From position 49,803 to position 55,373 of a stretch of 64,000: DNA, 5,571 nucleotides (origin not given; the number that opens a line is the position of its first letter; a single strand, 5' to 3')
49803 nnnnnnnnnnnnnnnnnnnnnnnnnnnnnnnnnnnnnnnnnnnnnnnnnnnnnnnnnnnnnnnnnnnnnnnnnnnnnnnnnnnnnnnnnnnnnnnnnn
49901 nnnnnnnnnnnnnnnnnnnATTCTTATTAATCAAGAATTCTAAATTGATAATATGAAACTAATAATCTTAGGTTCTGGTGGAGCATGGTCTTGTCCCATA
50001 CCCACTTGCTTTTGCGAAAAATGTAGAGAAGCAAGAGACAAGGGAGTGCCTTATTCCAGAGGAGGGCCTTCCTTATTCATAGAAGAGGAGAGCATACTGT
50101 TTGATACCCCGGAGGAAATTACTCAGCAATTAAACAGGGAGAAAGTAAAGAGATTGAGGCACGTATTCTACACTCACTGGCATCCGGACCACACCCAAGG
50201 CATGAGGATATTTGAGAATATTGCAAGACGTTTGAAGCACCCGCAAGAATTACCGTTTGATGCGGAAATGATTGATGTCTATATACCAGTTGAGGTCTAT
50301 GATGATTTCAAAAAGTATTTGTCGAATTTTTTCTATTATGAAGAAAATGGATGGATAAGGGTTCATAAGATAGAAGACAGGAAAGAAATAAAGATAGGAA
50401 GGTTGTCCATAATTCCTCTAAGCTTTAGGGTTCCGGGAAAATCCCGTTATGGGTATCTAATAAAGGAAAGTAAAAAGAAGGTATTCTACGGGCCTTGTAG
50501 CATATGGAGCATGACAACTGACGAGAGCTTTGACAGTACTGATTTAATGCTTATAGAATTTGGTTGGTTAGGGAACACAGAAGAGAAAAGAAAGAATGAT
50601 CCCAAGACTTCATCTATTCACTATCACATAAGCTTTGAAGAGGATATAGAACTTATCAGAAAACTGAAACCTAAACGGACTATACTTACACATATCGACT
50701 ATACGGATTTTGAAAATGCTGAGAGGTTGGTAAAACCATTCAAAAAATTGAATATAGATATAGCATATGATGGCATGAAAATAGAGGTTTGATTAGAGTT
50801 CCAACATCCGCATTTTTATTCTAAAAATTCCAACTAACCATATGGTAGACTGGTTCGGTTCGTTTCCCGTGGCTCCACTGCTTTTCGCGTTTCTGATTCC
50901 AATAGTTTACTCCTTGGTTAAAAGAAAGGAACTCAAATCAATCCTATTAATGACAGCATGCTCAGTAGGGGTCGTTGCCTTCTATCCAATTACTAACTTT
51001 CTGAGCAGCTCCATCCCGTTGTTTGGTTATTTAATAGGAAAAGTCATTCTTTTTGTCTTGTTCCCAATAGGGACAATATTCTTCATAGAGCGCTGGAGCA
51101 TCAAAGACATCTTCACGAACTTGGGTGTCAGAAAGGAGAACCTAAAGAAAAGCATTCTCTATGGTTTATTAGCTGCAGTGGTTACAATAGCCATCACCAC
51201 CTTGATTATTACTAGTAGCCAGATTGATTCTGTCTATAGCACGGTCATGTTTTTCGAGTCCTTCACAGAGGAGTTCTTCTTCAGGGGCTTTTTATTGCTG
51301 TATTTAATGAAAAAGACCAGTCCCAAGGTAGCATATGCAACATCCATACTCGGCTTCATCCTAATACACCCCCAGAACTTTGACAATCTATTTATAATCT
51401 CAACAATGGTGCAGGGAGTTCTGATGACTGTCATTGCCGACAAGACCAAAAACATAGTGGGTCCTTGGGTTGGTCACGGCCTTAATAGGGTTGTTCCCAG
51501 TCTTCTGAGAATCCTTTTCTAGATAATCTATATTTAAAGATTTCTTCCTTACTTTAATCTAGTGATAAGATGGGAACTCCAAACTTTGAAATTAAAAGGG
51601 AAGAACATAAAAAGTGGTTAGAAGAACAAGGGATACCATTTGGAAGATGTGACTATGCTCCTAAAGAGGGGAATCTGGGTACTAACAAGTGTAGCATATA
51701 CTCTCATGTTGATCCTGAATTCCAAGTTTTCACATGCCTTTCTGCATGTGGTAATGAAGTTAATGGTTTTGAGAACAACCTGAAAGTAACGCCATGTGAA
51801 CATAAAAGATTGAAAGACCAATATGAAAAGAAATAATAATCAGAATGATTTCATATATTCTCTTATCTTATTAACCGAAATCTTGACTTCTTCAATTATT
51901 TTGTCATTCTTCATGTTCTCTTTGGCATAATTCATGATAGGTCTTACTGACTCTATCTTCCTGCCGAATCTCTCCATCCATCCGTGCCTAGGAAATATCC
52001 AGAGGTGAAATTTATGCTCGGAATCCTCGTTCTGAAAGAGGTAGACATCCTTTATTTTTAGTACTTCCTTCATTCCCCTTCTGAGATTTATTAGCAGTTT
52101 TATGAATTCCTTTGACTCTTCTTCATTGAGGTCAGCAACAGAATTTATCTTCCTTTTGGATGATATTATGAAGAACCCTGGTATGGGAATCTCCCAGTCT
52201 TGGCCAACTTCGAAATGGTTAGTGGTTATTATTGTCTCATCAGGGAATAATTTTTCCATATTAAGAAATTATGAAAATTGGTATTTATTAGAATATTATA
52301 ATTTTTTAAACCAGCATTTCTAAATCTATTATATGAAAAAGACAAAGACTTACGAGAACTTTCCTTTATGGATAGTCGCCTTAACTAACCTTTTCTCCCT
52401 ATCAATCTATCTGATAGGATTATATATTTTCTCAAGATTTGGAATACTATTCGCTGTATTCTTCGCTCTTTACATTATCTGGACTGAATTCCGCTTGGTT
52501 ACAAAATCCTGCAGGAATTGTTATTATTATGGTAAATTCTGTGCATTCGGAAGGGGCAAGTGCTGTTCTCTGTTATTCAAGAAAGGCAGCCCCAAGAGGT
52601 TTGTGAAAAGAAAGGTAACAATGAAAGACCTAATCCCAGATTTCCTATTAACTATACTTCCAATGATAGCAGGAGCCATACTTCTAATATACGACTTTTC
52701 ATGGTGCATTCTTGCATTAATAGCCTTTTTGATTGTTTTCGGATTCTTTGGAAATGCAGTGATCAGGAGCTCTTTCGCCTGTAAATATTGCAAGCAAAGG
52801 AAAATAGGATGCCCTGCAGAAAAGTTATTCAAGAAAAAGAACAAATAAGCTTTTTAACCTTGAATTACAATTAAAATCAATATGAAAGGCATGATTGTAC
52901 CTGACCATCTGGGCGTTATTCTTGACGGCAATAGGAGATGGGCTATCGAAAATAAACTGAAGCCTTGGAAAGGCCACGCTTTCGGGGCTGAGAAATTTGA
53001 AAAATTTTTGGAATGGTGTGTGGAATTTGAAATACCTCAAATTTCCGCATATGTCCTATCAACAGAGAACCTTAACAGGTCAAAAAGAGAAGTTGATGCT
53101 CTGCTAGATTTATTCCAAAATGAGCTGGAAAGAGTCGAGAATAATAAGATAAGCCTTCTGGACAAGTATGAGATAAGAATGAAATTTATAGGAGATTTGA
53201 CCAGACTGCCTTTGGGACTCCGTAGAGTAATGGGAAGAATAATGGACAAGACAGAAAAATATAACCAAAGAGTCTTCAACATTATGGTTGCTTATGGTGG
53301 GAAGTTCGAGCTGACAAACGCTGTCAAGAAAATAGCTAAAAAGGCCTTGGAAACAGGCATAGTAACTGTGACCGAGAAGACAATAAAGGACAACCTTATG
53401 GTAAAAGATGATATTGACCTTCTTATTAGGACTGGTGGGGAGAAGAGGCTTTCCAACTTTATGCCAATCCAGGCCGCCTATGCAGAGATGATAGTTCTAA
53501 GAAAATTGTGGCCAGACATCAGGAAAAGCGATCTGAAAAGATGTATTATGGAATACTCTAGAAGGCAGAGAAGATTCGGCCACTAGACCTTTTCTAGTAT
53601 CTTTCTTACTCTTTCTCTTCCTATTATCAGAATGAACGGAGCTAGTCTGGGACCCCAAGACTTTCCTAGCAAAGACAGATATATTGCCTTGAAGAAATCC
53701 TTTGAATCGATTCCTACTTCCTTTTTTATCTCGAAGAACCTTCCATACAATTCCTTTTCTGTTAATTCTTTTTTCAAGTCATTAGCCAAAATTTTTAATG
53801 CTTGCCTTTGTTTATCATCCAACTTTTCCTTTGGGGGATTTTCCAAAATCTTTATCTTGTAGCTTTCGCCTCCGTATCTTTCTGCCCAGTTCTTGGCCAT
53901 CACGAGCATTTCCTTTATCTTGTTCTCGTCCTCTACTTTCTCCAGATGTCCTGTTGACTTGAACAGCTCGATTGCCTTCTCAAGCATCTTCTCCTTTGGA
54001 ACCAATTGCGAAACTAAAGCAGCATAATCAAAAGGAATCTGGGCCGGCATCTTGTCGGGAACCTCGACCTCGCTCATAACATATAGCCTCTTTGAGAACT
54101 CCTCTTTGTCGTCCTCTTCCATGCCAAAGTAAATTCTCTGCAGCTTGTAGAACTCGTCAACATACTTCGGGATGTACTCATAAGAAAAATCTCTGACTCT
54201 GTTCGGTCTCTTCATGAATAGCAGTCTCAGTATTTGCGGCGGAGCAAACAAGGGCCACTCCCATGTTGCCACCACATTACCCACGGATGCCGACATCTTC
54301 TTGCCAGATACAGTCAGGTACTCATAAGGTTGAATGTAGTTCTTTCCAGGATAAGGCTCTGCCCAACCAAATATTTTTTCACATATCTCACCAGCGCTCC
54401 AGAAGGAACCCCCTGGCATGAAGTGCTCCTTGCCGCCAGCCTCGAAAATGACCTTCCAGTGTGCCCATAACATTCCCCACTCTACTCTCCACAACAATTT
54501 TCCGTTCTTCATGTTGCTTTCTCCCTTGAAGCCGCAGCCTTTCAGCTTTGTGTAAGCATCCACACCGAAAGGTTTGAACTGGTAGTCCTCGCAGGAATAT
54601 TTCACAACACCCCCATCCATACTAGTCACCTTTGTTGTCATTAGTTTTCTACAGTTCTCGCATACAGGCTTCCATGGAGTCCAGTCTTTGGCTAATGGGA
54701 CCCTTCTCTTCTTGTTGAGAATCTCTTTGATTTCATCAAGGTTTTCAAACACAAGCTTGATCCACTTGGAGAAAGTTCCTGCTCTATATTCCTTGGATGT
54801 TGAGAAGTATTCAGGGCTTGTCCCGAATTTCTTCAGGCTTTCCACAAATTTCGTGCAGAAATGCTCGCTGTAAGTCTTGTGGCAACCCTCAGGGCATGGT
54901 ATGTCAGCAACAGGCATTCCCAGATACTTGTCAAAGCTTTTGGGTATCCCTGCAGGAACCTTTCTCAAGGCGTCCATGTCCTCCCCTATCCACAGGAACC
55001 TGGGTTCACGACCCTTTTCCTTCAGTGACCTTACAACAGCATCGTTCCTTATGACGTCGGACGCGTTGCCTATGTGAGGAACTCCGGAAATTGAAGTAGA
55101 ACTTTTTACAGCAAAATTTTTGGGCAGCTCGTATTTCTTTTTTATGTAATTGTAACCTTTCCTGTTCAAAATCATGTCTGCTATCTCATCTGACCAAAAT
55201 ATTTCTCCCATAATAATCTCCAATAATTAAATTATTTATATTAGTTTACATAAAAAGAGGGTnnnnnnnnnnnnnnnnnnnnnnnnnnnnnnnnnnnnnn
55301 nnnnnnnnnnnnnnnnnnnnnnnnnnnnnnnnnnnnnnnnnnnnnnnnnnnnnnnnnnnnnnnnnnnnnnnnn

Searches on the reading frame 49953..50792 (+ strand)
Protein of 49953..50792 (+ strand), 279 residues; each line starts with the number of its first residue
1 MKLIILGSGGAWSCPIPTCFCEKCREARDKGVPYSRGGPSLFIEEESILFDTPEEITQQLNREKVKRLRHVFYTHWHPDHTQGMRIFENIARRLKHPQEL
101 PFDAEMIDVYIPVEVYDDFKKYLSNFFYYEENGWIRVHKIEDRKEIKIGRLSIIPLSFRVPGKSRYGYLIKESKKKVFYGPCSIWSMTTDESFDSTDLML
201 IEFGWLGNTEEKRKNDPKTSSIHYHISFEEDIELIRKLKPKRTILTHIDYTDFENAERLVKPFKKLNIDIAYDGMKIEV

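Call 38: search_protein_families(library=ncbifam, proteins=[window:49953-50792:+], max_evalue=0.00001)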
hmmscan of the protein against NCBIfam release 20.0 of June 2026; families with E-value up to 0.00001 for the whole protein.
window:49953-50792:+ (279 aa): 7 families
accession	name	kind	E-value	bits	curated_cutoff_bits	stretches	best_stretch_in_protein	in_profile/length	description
NF038231.1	MBL_Geo_Pelo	equivalog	1.1e-20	74.3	360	1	2-277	1-249/250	GPMC system MBL fold metallohydrolase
TIGR03307.1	PhnP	equivalog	6.9e-14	51.8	272.25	1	1-276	1-248/249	phosphonate metabolism protein PhnP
NF002553.0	PRK02113.1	equivalog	5.1e-12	45.8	386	1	1-278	1-251/252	MBL fold metallo-hydrolase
TIGR02651.1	RNase_Z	equivalog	1.3e-11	44.2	292.95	1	43-176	25-153/302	ribonuclease Z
NF000801.0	PRK00055.1-3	equivalog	5.1e-10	38.9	252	1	43-176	27-158/307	ribonuclease Z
TIGR02108.2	PQQ_syn_pqqB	equivalog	4.2e-08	33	245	0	164-279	174-298/298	pyrroloquinoline quinone biosynthesis protein PqqB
TIGR02650.1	RNase_Z_T_toga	equivalog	2.2e-07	30.4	507.05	0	42-122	15-94/277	ribonuclease Z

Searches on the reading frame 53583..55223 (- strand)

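Call 38: search_protein_families(library=ncbifam, proteins=[window:53583-55223:-], max_evalue=0.00001)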
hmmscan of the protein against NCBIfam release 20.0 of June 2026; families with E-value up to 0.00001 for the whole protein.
window:53583-55223:- (546 aa): 2 families
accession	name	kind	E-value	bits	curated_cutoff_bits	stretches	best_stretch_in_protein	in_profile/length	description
TIGR00467.1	lysS_arch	equivalog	1.3e-113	380.3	147.55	1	34-545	17-513/515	lysine--tRNA ligase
NF001968.0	PRK00750.1-2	equivalog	1.4e-56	192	648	1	35-545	35-521/528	lysine--tRNA ligase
